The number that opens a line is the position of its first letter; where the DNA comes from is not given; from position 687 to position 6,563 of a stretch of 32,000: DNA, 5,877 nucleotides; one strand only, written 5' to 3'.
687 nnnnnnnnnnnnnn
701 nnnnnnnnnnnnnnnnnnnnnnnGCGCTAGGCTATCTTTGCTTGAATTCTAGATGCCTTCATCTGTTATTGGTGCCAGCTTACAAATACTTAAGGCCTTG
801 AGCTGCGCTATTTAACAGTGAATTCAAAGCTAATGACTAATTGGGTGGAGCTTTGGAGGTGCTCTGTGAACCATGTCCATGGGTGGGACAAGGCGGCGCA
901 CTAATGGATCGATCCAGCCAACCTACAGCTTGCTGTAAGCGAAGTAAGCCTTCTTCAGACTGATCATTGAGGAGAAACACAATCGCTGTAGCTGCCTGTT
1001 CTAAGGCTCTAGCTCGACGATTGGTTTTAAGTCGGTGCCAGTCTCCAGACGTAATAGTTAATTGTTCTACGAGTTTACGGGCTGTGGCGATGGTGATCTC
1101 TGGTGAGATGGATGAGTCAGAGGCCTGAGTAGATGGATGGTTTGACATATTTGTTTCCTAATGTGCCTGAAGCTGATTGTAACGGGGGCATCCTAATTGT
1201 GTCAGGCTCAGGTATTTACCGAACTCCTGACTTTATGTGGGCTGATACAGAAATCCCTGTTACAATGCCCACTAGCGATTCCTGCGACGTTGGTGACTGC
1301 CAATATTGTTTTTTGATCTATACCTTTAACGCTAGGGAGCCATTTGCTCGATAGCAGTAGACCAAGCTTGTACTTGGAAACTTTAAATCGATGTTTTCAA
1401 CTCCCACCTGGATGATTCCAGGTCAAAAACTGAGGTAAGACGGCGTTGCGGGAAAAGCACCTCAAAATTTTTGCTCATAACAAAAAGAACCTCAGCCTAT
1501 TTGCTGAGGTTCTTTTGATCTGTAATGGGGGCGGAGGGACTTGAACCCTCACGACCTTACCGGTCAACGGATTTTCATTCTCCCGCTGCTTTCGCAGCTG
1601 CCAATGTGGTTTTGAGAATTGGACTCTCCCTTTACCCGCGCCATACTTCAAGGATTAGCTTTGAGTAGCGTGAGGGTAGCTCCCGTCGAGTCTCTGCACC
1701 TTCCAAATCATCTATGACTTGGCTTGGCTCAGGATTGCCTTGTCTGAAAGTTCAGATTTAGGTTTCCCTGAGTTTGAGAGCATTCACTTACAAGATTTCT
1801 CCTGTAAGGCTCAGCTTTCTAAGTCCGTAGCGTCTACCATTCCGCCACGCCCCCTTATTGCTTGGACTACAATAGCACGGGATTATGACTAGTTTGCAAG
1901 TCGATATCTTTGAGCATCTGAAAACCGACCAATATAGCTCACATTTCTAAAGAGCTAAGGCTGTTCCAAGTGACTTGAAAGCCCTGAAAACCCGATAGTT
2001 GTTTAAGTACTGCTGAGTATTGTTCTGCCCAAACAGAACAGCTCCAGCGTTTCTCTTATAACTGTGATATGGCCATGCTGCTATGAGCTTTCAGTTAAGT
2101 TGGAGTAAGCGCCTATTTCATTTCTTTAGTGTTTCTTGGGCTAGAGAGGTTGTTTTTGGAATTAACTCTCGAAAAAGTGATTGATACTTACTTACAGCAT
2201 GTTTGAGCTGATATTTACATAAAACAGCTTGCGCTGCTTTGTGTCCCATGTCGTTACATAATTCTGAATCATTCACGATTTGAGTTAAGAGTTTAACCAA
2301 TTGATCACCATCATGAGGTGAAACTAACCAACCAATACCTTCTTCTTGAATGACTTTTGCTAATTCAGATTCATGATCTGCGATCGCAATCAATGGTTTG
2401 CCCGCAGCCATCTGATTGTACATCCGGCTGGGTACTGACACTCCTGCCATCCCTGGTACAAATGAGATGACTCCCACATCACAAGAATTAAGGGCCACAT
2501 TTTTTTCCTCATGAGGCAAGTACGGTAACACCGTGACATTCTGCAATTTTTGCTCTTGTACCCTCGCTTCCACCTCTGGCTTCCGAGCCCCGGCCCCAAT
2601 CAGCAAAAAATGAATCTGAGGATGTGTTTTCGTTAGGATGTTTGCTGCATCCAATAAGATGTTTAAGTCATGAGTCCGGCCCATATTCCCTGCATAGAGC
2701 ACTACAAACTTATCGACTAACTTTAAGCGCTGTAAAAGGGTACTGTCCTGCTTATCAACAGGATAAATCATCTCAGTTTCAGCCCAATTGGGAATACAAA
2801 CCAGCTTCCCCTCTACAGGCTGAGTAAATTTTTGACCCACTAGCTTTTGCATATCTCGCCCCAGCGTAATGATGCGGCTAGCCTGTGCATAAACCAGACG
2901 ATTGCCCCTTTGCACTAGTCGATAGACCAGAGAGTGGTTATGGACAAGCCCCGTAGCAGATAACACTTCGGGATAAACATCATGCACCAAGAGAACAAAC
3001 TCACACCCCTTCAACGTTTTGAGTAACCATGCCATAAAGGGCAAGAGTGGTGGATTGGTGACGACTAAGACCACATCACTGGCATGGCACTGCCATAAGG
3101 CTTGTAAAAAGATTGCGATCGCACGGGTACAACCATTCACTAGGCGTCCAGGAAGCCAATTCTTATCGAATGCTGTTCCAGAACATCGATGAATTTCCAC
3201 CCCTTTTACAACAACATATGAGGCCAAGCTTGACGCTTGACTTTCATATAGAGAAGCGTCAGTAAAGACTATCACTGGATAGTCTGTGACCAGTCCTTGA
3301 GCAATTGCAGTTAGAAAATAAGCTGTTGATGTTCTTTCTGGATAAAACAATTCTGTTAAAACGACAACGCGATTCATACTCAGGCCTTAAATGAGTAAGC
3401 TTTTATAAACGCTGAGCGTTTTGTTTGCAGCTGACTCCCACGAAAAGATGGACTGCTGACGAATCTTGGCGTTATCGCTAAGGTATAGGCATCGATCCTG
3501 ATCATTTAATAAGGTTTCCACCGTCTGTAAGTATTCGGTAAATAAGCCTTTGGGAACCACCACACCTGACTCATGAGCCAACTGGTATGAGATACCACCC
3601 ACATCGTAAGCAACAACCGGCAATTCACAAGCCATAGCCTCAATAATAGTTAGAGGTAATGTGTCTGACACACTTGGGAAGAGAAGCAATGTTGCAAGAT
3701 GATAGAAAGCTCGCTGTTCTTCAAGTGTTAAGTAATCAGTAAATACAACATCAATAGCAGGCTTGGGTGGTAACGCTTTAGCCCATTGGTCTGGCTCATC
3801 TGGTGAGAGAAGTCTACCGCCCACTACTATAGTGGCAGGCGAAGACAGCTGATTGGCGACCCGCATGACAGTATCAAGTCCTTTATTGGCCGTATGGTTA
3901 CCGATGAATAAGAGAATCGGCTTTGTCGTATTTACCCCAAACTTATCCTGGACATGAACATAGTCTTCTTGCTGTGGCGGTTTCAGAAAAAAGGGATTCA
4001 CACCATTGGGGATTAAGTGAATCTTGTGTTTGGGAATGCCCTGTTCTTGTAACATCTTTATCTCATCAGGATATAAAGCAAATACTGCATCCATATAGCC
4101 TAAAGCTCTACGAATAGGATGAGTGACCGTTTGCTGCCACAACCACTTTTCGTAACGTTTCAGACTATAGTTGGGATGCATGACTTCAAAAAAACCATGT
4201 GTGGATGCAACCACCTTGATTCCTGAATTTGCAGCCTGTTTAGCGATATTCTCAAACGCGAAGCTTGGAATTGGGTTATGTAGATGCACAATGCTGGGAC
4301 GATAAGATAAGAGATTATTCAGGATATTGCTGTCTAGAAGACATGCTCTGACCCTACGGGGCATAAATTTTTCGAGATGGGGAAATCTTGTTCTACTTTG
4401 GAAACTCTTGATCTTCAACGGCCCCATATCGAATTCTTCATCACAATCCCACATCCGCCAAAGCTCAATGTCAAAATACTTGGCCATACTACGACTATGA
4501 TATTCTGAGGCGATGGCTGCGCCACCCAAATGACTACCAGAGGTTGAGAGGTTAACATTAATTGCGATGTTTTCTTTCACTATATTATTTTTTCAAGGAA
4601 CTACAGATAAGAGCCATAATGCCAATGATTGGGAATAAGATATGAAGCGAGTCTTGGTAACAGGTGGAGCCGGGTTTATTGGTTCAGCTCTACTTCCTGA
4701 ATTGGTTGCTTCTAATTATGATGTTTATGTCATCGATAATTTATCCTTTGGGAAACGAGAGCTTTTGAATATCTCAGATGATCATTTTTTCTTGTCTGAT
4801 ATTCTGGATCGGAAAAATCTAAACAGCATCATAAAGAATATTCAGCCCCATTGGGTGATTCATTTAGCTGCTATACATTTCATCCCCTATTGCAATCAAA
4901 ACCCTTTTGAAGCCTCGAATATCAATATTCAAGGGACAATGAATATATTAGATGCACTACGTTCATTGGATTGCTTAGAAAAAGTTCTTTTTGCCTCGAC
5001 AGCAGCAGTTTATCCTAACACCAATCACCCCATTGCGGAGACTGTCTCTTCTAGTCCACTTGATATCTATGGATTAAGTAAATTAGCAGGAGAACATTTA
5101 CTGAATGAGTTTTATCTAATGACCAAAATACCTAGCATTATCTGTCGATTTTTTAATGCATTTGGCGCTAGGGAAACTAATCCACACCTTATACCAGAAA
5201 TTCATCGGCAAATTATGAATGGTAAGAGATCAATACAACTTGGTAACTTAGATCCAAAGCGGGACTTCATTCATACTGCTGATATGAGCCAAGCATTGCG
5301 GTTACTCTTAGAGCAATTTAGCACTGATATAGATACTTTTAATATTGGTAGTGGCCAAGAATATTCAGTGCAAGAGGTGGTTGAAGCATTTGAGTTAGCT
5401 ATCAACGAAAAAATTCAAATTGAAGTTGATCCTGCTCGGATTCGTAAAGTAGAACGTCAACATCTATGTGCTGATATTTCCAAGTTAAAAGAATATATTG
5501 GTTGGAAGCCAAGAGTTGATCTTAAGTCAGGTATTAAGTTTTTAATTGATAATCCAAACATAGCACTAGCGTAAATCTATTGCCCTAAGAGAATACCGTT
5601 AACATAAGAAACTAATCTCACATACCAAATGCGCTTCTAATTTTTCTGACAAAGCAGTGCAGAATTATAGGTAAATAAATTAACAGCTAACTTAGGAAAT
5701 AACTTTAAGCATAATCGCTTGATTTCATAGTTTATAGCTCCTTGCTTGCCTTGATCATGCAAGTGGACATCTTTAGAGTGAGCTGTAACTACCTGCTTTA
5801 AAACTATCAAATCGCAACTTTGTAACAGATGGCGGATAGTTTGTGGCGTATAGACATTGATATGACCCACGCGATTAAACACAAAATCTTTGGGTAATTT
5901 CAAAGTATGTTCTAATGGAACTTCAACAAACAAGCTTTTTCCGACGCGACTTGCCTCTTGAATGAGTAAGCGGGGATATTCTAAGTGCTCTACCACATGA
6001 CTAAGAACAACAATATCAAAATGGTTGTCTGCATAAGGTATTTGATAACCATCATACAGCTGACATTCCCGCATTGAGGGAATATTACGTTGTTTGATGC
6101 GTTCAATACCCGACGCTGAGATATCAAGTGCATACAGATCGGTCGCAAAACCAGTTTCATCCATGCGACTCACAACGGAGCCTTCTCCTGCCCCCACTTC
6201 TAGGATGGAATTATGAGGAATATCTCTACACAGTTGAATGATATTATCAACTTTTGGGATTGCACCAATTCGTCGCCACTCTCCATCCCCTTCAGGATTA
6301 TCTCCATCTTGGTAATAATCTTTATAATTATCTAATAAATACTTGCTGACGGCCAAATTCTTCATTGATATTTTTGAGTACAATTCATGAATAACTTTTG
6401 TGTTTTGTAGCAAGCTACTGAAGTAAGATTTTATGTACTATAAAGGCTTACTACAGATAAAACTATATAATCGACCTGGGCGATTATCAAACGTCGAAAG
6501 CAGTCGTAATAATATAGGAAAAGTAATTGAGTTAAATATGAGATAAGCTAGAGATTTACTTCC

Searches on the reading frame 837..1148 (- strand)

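Call 21: search_protein_families(library=pfam, proteins=[window:837-1148:-], max_evalue=0.001)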
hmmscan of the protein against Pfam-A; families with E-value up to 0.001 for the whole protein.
window:837-1148:- (103 aa): 1 family
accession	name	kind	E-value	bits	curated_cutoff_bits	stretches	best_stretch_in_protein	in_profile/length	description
PF20035.4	DUF6439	-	6e-38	129.6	27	1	8-92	7-91/92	Family of unknown function (DUF6439)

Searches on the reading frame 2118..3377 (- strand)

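Call 6: search_protein_families(library=pfam, proteins=[window:2118-3377:-], max_evalue=0.001)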
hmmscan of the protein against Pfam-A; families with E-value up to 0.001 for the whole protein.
window:2118-3377:- (419 aa): 5 families
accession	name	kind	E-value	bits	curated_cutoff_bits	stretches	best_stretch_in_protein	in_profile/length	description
PF00534.26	Glycos_transf_1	-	2.3e-19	70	26.4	1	221-382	13-170/172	Glycosyl transferases group 1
PF13692.12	Glyco_trans_1_4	-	3.1e-15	57.1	27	1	224-370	2-142/142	Glycosyl transferases group 1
PF13579.12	Glyco_trans_4_4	-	1.8e-11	45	29.7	1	24-198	9-158/158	Glycosyl transferase 4-like domain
PF13524.12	Glyco_trans_1_2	-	7.3e-06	26.4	25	1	250-397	10-141/144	Glycosyl transferase-like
PF13439.12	Glyco_transf_4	-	1.6e-05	25.4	28.5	1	23-202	9-169/170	Glycosyltransferase Family 4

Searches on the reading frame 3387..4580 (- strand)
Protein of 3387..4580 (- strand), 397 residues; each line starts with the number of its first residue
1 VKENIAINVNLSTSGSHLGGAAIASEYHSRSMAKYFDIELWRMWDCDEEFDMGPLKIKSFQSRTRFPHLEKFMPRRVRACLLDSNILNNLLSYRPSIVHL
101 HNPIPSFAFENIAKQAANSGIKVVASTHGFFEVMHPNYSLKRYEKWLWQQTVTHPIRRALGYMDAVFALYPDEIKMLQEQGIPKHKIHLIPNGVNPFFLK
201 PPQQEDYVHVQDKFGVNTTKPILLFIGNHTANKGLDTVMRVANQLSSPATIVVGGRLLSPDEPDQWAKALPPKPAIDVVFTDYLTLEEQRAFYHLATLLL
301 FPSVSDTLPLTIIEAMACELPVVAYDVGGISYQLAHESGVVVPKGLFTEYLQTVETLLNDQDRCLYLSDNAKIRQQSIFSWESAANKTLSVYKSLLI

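Call 6: search_protein_families(library=pfam, proteins=[window:3387-4580:-], max_evalue=0.001)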
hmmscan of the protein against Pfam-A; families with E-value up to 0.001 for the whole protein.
window:3387-4580:- (397 aa): 4 families
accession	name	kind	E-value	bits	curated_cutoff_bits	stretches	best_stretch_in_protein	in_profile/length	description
PF00534.26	Glycos_transf_1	-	1e-22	80.9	26.4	1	212-372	7-170/172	Glycosyl transferases group 1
PF13692.12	Glyco_trans_1_4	-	1.7e-21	77.4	27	1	221-360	2-142/142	Glycosyl transferases group 1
PF13439.12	Glyco_transf_4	-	1.8e-16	61.1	28.5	1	67-196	44-168/170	Glycosyltransferase Family 4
PF13579.12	Glyco_trans_4_4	-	1e-09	39.4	29.7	1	74-193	60-158/158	Glycosyl transferase 4-like domain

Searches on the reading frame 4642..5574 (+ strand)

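Call 6: search_protein_families(library=pfam, proteins=[window:4642-5574:+], max_evalue=0.001)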
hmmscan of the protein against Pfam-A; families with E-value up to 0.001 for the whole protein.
window:4642-5574:+ (310 aa): 6 families
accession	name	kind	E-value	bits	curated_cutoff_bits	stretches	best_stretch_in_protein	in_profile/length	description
PF16363.11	GDP_Man_Dehyd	-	6.8e-59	200.4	27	1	5-299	1-330/332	GDP-mannose 4,6 dehydratase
PF01370.27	Epimerase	-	9.1e-51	173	20.9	1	4-236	1-240/240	NAD dependent epimerase/dehydratase family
PF02719.21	Polysacc_synt_2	-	9.7e-21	74.6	20.2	1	4-272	1-268/293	Polysaccharide biosynthesis protein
PF04321.23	RmlD_sub_bind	-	1.9e-19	70.3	27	1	3-179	2-157/287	RmlD substrate binding domain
PF01073.25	3Beta_HSD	-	1.2e-14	54.4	22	1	5-231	1-237/280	3-beta hydroxysteroid dehydrogenase/isomerase family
PF07993.18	NAD_binding_4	-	1.7e-10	41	20.1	1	59-175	81-209/258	Male sterility protein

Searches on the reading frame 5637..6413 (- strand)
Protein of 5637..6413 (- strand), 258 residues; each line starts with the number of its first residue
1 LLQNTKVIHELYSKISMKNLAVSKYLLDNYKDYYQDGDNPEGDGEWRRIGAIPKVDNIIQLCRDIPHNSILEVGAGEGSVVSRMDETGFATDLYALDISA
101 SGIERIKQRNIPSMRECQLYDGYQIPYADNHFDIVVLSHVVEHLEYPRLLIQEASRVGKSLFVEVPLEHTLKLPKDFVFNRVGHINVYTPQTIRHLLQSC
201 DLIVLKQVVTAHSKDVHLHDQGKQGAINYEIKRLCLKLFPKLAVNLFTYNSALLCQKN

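Call 6: search_protein_families(library=pfam, proteins=[window:5637-6413:-], max_evalue=0.001)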
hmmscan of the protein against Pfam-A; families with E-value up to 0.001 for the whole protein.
window:5637-6413:- (258 aa): 6 families
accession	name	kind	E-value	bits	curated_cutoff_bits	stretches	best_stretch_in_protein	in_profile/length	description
PF08241.18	Methyltransf_11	-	4.1e-16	59.8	21.2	1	71-159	1-88/95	Methyltransferase domain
PF13489.12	Methyltransf_23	-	1.8e-15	57.5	27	1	64-205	20-162/164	Methyltransferase domain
PF13649.12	Methyltransf_25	-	7.5e-11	43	27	1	70-157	1-92/97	Methyltransferase domain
PF08242.18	Methyltransf_12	-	5.4e-09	37.1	30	1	71-157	1-91/98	Methyltransferase domain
PF13847.12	Methyltransf_31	-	5.5e-09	36.3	27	1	67-160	4-103/145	Methyltransferase domain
PF07021.18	MetW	-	7e-08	32.8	21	1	68-166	15-110/193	Methionine biosynthesis protein MetW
